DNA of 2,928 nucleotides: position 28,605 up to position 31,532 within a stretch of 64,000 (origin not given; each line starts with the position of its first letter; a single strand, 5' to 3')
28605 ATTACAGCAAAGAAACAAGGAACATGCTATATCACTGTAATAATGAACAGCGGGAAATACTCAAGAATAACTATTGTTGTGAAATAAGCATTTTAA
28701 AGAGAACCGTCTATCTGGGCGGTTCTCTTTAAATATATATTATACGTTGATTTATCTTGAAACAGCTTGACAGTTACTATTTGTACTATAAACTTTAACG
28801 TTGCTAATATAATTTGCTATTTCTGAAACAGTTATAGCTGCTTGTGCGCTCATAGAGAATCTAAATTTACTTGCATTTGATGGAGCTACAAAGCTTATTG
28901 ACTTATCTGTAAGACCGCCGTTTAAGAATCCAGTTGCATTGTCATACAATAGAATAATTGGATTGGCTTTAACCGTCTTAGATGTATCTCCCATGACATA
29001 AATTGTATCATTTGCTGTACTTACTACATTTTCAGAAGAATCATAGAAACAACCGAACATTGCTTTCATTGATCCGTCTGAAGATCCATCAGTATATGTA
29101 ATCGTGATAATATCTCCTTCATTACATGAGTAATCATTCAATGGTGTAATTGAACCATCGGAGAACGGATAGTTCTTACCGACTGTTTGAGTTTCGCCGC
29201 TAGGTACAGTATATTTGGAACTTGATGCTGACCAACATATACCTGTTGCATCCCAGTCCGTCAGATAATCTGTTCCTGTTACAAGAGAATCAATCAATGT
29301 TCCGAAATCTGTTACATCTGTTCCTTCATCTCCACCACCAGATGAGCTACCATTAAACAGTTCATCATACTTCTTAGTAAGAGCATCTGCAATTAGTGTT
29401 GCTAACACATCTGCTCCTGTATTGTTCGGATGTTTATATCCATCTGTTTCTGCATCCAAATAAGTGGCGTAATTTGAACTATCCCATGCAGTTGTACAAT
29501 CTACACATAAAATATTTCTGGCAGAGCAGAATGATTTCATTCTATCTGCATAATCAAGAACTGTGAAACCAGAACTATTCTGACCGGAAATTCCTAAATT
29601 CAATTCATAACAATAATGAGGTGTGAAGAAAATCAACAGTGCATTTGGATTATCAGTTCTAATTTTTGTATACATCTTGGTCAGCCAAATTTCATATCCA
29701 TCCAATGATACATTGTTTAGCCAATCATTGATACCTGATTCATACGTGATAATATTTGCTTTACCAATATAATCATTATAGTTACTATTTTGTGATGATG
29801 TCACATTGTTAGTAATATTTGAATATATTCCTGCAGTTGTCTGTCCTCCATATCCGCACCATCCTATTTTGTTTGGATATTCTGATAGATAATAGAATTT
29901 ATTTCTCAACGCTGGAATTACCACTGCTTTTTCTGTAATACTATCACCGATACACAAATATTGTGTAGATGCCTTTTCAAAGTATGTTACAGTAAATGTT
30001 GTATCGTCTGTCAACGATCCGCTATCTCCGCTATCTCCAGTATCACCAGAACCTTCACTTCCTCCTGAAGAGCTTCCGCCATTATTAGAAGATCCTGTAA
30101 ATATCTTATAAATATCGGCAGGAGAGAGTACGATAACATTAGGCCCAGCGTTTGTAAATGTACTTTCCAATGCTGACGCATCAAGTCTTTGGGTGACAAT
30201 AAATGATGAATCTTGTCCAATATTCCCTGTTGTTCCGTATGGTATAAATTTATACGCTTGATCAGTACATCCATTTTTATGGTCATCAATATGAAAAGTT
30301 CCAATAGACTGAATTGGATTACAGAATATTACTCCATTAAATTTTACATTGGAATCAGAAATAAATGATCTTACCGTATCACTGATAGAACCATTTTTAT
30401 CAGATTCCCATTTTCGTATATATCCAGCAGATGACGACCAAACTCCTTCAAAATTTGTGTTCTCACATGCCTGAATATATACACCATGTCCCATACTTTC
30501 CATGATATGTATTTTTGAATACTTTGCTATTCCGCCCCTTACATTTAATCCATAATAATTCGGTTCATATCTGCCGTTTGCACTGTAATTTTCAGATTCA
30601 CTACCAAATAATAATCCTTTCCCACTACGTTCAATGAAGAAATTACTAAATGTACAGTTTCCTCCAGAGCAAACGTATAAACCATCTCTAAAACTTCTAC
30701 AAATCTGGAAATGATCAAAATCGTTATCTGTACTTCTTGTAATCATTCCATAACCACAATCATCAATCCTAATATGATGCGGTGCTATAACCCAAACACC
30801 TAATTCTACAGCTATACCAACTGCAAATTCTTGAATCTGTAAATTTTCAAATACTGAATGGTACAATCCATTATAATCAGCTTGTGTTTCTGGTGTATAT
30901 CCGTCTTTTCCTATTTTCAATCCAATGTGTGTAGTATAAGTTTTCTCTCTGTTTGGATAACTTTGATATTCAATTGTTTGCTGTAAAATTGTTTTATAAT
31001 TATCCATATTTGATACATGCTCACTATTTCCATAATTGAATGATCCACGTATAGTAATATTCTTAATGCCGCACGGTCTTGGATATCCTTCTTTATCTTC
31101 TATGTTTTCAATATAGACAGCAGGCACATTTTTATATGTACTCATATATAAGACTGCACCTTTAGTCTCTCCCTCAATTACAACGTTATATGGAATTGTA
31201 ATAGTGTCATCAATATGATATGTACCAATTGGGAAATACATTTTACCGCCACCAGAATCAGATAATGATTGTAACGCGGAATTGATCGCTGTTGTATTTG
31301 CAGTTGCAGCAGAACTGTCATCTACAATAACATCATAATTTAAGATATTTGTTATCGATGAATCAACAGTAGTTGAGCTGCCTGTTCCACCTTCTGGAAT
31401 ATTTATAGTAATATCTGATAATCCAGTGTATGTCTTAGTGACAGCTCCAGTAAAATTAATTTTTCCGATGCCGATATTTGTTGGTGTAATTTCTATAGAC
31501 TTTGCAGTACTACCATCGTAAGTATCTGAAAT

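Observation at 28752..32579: Dual-enzyme tail spike: pectate-lyase-like beta-helix fused to an SGNH/GDSL esterase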

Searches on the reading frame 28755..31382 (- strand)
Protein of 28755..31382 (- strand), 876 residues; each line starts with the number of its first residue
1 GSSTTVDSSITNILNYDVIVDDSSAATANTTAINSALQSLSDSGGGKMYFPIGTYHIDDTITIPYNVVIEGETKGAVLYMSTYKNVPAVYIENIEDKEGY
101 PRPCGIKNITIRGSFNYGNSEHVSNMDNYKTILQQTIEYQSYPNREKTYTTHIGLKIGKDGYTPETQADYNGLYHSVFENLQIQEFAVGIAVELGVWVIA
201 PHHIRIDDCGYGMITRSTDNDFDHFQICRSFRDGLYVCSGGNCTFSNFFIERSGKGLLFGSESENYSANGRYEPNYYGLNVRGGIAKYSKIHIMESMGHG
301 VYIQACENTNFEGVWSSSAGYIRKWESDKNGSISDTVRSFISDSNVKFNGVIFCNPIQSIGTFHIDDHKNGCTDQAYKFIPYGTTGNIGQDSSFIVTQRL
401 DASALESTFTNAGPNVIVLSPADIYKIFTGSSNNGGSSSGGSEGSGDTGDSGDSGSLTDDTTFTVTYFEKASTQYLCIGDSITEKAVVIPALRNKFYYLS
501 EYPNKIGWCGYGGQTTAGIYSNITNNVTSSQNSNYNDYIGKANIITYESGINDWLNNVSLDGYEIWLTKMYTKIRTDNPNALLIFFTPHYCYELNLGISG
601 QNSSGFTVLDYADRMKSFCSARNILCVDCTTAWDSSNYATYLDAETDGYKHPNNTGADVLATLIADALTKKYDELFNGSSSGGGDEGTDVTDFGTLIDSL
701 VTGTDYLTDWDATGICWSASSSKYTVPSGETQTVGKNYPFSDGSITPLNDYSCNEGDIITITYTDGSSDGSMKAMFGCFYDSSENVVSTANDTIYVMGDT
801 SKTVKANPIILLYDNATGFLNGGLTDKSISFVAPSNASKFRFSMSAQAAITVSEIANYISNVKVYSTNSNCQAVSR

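Call 19: search_protein_representatives(protein=window:28755-31382:-)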
Query: 876 residues. Proteins with E-value up to 0.001 (for the whole library): 99; up to 1e-10: 8; up to 1e-30: 3. The best 99 are listed.
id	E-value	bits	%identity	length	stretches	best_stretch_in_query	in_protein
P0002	0.0e+00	1140.6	68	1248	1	1-876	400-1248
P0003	3.0e-145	501.9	44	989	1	28-876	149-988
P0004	2.8e-41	157.9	34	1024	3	150-687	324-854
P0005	1.2e-20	89.6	58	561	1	707-806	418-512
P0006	4.5e-16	74.6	33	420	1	518-670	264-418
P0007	1.2e-14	69.8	39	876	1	536-670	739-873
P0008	5.2e-13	64.4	32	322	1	458-663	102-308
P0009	3.1e-11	58.5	36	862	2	28-133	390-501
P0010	1.2e-09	53.3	36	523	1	540-669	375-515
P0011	5.1e-09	51.2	31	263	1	427-669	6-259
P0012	1.7e-08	49.5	32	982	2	29-162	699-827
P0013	6.1e-08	47.6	32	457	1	464-664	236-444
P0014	8.3e-08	47.2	30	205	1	509-671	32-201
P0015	1.4e-07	46.4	31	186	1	504-656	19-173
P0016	3.6e-07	45.1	35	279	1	478-665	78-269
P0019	1.6e-06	43.0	43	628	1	23-116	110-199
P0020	1.9e-06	42.7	32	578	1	4-118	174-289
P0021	2.1e-06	42.5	34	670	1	475-667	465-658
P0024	4.3e-06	41.5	30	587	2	150-338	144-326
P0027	6.3e-06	41.0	29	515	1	516-665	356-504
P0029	8.0e-06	40.6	35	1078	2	24-125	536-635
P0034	1.5e-05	39.7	42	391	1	26-95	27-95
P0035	1.9e-05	39.4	32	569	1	538-666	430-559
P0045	6.6e-05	37.6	31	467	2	510-642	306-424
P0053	1.5e-04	36.4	33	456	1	522-658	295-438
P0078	3.8e-04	35.1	29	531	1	527-668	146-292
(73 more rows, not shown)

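Call 20: search_protein_families(library=pfam, proteins=[P0003, P0004, P0005, P0009, P0012, P0019, P0020, P0024, P0029, P0034], max_evalue=0.01)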
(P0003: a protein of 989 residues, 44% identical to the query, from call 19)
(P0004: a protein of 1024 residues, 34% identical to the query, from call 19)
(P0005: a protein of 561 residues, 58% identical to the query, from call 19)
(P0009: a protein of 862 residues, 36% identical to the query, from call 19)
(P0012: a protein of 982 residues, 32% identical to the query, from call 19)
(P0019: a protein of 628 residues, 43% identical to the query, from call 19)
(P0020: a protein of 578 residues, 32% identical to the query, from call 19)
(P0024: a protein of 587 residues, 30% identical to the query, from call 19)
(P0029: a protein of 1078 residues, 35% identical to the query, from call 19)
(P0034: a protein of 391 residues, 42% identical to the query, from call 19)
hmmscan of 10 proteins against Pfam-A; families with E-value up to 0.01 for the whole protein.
P0003 (989 aa): 2 families
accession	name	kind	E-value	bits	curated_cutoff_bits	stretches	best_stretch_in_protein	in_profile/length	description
PF13472.12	Lipase_GDSL_2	-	4.3e-17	63.6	32.9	1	582-759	1-175/178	GDSL-like Lipase/Acylhydrolase family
PF12708.12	Pect-lyase_RHGA_epim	-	1.6e-09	38.3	27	1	138-195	5-63/213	Rhamnogalacturonase A/epimerase, pectate lyase-like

P0004 (1024 aa): 4 families
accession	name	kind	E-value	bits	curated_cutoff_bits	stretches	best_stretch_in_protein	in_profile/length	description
PF13472.12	Lipase_GDSL_2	-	3.2e-10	41.2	32.9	1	638-820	1-175/178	GDSL-like Lipase/Acylhydrolase family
PF22337.1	Phage_fiber_rpt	-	1.4e-09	37.9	27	1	150-179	1-30/34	Phage tail fiber repeats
PF12708.12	Pect-lyase_RHGA_epim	-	2.1e-06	28.1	27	1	225-289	6-72/213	Rhamnogalacturonase A/epimerase, pectate lyase-like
PF11133.13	Phage_head_fibr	-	0.0025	17.7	24.6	1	576-608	222-254/277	Head fiber protein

P0005 (561 aa): 2 families
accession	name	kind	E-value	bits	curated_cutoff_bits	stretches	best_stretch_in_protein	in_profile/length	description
PF02368.24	Big_2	-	4.5e-09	36.6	22.8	1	321-398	1-79/79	Bacterial Ig-like domain (group 2)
PF21461.3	HL_N-beta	-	0.0012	19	27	1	356-383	15-42/57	Hyaluronate lyase, N-terminal beta-sheet domain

P0009 (862 aa): 1 family
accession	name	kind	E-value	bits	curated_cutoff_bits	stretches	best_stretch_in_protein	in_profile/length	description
PF12708.12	Pect-lyase_RHGA_epim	-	7e-24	85.2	27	2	60-119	5-65/213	Rhamnogalacturonase A/epimerase, pectate lyase-like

P0012 (982 aa): 2 families
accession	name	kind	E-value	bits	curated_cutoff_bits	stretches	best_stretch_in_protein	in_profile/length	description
PF12708.12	Pect-lyase_RHGA_epim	-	6.2e-20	72.3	27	2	303-361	4-63/213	Rhamnogalacturonase A/epimerase, pectate lyase-like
PF01453.30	B_lectin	-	1.2e-12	48.7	32.4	2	88-149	18-85/105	D-mannose binding lectin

P0019 (628 aa): 3 families
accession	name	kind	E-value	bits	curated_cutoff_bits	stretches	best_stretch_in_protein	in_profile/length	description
PF13229.12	Beta_helix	-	8.1e-20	71.5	25.9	3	371-511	22-147/158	Right handed beta helix region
PF12708.12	Pect-lyase_RHGA_epim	-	3.4e-19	69.9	27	1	101-331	2-204/213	Rhamnogalacturonase A/epimerase, pectate lyase-like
PF05048.19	NosD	-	1.7e-13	50.9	23.6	3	384-507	51-154/212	Periplasmic copper-binding protein (NosD)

P0020 (578 aa): 1 family
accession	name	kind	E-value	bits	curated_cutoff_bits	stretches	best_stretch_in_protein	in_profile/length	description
PF12708.12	Pect-lyase_RHGA_epim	-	8.8e-17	62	27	1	184-257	2-74/213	Rhamnogalacturonase A/epimerase, pectate lyase-like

P0024 (587 aa): 1 family
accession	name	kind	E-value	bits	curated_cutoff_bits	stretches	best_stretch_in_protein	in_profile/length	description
PF13229.12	Beta_helix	-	3.4e-05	23.9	25.9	1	182-327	2-115/158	Right handed beta helix region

P0029 (1078 aa): 3 families
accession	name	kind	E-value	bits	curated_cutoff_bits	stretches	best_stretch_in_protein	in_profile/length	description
PF12708.12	Pect-lyase_RHGA_epim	-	5.9e-26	92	27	2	528-586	4-64/213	Rhamnogalacturonase A/epimerase, pectate lyase-like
PF00754.31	F5_F8_type_C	-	4.5e-20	72.5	28.2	1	958-1067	9-127/127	F5/8 type C domain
PF22633.2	F5_F8_type_C_2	-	3.1e-15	57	27.8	1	965-1052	1-91/91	NedA-like, galactose-binding domain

P0034 (391 aa): 2 families
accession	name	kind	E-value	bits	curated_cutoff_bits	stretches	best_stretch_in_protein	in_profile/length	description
PF12708.12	Pect-lyase_RHGA_epim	-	4.6e-16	59.7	27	1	15-80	2-69/213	Rhamnogalacturonase A/epimerase, pectate lyase-like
PF13229.12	Beta_helix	-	2.1e-09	37.7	25.9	2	258-336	90-157/158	Right handed beta helix region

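Call 22: find_homologous_proteins(query=A2, max_evalue=0.001)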
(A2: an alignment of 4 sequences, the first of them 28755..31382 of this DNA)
Query A2 (4 sequences) (876 aa, profile of the alignment): 5 proteins with E <= 0.001 among 8000 candidates.
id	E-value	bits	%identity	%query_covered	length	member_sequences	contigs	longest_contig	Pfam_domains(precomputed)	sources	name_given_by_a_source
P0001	0.0e+0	1611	100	100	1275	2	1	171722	PF13472.13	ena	-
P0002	0.0e+0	1575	63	100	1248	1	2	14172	PF13472.13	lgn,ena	-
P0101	1.4e-7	48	30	11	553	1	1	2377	PF12708.13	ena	-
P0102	3.7e-7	47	33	5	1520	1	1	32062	PF13229.13,PF12708.13,PF17992.8,PF00028.24,PF12218.15,PF08758.18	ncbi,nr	ncbi:polygalacturonase [Neisseria sp. HSC-16F19]|nr:right-handed parallel beta-helix repeat-containi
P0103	9.0e-4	36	33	8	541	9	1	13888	PF12708.13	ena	-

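Call 24: search_solved_structures(query=A2, max_evalue=1, show_alignments=3)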
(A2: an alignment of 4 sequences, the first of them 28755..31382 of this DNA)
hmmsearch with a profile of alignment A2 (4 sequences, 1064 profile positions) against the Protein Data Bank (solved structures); distinct sequences matched with E-value up to 1: 28.
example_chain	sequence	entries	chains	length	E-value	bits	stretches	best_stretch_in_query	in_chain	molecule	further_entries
3eqn_A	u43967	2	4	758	5.6e-10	41.2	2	196-273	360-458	Glucan 1,3-beta-glucosidase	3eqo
5m5z_A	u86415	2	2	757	8.7e-09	37.3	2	207-273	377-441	Beta-1,3-glucanase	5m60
8xfq_A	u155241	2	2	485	1.3e-08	36.7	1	218-326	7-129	mannuronan 5-epimerase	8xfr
8ja4_A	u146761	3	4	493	1.4e-08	36.6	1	218-326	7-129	mannuronan 5-epimerase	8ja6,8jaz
3zpp_A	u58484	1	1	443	2.5e-08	35.7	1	217-285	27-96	CELL WALL SURFACE ANCHOR FAMILY PROTEIN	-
5lw3_A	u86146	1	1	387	1.8e-07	32.9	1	218-322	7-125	Poly(beta-D-mannuronate) C5 epimerase 6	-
7bxd_A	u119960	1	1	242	4.8e-06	28.2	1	645-827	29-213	GDSL-like protein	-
2pyg_A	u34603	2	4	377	3.4e-05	25.4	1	218-323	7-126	Poly(beta-D-mannuronate) C5 epimerase 4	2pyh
4jj4_A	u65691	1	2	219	0.00028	22.3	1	643-841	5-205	Acetyl xylan esterase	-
4oap_A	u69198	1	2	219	0.00033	22.1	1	643-840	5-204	Acetyl xylan esterase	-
5bn1_A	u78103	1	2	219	0.00037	21.9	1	643-841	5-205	Acetyl xylan esterase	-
3w7v_A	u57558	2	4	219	0.00038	21.9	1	643-840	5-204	Acetyl xylan esterase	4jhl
4oao_A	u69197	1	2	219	0.00055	21.4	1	643-840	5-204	Acetyl xylan esterase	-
4q7q_A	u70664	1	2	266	0.00062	21.2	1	648-816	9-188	Lipolytic protein G-D-S-L family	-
4mxn_A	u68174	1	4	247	0.0013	20.2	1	220-271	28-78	Uncharacterized protein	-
5olp_A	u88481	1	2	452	0.031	15.6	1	218-256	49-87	Pectate lyase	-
3jur_A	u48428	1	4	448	0.28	12.4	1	219-266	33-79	Exo-poly-alpha-D-galacturonosidase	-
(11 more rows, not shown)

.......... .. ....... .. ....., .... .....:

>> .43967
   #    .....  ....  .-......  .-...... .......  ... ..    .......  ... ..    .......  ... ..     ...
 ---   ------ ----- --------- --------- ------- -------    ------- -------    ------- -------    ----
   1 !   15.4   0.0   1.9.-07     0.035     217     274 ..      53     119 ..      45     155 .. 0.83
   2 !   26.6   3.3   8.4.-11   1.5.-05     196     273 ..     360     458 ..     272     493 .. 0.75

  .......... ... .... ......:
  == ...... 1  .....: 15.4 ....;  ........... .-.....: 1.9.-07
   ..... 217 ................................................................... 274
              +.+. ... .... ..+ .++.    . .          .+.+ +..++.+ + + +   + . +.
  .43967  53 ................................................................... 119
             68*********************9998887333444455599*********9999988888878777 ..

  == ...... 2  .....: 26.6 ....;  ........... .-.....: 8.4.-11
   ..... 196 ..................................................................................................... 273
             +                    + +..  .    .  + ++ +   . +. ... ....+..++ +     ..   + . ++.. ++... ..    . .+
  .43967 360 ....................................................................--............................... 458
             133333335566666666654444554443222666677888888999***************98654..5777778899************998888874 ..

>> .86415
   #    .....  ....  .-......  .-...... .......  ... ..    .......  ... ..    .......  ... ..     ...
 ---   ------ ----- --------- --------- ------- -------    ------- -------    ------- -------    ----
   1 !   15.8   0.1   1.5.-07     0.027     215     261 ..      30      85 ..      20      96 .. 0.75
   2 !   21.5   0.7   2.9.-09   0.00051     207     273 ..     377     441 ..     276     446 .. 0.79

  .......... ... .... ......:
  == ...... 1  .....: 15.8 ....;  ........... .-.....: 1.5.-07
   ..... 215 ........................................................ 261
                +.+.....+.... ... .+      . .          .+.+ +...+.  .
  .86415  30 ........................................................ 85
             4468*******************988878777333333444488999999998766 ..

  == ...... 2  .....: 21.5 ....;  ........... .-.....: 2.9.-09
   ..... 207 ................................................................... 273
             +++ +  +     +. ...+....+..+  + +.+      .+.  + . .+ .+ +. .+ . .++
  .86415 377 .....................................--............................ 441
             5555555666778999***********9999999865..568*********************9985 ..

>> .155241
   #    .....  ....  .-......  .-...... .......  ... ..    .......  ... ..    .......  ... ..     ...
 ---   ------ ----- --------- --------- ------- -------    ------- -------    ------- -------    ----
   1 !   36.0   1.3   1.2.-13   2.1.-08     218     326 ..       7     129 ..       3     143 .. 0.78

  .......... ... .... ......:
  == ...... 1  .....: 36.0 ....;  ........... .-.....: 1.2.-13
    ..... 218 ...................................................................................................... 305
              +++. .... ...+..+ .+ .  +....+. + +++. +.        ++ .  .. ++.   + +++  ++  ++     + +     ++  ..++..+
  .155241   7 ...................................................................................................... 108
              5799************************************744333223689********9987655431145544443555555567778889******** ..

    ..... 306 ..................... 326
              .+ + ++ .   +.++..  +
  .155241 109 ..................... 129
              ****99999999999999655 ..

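Call 27: find_encoding_contigs(protein=P0003, flank=10000, max_places=3)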
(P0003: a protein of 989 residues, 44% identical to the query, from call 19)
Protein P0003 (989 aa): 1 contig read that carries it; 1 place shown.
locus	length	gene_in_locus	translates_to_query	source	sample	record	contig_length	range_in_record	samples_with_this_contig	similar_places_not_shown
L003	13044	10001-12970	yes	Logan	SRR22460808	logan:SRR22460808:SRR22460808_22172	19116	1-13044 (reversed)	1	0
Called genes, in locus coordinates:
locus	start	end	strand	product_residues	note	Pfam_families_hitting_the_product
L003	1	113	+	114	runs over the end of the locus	PF05521:Phage_HCP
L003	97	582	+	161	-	-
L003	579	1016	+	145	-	PF20765:Phage_tail_terminator_8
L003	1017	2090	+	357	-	PF04984:Phage_sheath_1, PF17482:Phage_sheath_1C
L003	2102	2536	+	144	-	PF09393:DUF2001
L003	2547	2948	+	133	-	PF08890:Phage_TAC_5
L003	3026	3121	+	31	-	-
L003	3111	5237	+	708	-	PF10145:PhageMin_Tail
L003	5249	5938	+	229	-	PF01476:LysM (faint)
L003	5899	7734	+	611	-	PF24032:YQBQ, PF05257:CHAP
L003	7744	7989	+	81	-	-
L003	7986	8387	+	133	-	PF10934:Sheath_initiator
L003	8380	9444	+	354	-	PF26078:Baseplate_J_M, PF26079:Baseplate_J_C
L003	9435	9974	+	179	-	PF10076:Phage_Mu_Gp48 (weak)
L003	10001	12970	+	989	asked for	PF12708:Pect-lyase_RHGA_epim, PF13472:Lipase_GDSL_2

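Call 28: find_encoding_contigs(protein=P0004, flank=10000, max_places=3)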
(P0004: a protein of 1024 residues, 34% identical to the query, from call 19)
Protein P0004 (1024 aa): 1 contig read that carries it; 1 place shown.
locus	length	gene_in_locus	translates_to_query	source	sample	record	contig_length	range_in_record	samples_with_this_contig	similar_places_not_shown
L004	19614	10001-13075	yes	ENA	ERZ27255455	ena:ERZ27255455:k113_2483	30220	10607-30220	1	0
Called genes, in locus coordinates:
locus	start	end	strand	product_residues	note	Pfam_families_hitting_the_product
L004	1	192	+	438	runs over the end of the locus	-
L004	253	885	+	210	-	-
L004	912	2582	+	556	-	-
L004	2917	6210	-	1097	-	PF22337:Phage_fiber_rpt, PF13472:Lipase_GDSL_2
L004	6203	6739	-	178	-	-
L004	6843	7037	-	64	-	-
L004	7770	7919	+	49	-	-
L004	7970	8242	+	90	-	-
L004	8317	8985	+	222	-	-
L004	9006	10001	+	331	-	PF22337:Phage_fiber_rpt (weak)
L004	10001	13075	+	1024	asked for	PF22337:Phage_fiber_rpt, PF12708:Pect-lyase_RHGA_epim (weak), PF13472:Lipase_GDSL_2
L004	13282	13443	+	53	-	-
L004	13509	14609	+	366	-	PF05257:CHAP, PF19127:Choline_bind_3, PF01473:Choline_bind_1, PF19127:Choline_bind_3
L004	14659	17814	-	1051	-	PF02867:Ribonuc_red_lgC, PF14890:Intein_splicing (faint), PF12637:TSCPD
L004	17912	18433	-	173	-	-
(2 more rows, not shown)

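Call 34: predict_structure(alignment_id=A2)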
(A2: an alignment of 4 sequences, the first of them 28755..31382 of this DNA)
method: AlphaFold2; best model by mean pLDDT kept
length: 876 residues; sequences in the alignment: 4
mean_pLDDT: 50.0   pTM: 0.44
mean pLDDT of the five models: 50.0, 44.7, 43.5, 40.5, 38.2
residues with pLDDT >= 90: 6; 70-90: 206; 50-70: 199; < 50: 465
segments of 3 or more residues with pLDDT < 50: 1-17, 21-27, 94-101, 137-150, 161-175, 196-198, 257-274, 323-475, 483-512, 526-535, 592-599, 646-648, 669-750, 762-776, 788-830, 843-876
pLDDT, mean of each block of 10 residues (from residue 1): 28 38 49 80 78 80 82 76 77 53 76 71 65 52 37 76 37 55 88 59 80 77 81 77 77 52 27 56 70 57 60 56 43 26 39 35 29 23 25 29 23 27 26 23 23 20 22 49 43 36 34 68 54 49 66 78 85 72 71 46 74 84 73 56 53 59 56 37 22 23 25 26 23 31 38 56 41 48 52 29 32 39 38 58 41 34 28 23
secondary structure, 60 per line:
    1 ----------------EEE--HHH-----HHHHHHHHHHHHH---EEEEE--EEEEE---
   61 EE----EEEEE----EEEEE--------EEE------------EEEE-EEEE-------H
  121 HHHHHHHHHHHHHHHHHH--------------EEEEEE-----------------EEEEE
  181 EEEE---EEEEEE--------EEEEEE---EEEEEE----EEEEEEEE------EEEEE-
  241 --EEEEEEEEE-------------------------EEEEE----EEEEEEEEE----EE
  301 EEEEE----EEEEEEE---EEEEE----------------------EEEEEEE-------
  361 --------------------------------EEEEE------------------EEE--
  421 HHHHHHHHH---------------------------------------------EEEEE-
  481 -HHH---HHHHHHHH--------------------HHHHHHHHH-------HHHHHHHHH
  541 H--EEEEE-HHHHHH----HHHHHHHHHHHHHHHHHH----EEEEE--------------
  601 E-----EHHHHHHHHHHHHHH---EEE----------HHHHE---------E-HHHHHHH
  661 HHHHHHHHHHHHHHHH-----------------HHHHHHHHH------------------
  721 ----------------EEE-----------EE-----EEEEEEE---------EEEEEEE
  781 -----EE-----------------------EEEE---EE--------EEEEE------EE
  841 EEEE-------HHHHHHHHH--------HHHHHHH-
elements in order (helices of 4 or more, strands of 3 or more residues): E17-19 H30-42 E46-50 E53-57 E67-71 E76-80 E89-91 E104-107 E109-112 H120-138 E153-158 E176-184 E188-193 E202-207 E211-216 E221-228 E235-239 E243-251 E277-281 E286-294 E299-305 E310-316 E320-324 E347-353 E393-397 E416-418 H421-429 E475-479 H488-495 H516-524 H532-541 E544-548 H550-555 H560-577 E582-586 H608-621 E625-627 H638-641 H654-676 H694-702 E737-739 E758-764 E774-780 E811-814 E828-832 E839-844 H852-860 H869-875
